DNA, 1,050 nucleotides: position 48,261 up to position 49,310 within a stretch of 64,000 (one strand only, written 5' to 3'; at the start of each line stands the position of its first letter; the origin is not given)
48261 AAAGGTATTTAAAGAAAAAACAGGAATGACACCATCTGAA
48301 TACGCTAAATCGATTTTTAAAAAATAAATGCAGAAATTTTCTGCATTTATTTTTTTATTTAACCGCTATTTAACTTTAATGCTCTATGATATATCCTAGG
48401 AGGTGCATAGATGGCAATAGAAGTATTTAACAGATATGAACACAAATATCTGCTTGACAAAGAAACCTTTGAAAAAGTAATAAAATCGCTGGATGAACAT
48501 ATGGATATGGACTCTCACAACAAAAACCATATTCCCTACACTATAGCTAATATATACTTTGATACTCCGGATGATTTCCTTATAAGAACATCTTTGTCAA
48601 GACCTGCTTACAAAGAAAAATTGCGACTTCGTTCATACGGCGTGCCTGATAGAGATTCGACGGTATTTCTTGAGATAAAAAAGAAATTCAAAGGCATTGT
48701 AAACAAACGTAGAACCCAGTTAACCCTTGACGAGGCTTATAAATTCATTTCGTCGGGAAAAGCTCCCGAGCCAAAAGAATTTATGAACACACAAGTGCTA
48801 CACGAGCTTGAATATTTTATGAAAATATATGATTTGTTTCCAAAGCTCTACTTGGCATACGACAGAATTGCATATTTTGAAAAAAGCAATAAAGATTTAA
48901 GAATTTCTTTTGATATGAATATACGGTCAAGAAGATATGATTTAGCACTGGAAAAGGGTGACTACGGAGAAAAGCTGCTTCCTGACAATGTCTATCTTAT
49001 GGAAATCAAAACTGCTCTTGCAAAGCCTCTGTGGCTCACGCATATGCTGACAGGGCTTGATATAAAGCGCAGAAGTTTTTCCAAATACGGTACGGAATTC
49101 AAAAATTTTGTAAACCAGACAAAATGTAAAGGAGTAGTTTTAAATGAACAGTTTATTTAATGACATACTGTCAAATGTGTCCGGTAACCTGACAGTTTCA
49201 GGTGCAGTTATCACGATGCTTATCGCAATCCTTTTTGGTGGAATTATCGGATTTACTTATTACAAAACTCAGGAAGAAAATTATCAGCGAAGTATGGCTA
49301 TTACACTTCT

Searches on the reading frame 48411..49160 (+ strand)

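Call 10: search_protein_families(library=pfam, proteins=[window:48411-49160:+])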
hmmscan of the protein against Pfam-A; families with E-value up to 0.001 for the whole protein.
window:48411-49160:+ (249 aa): 1 family
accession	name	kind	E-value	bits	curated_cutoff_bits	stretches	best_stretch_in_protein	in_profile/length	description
PF09359.15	VTC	-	5.1e-48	164.1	23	1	7-231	1-232/235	VTC domain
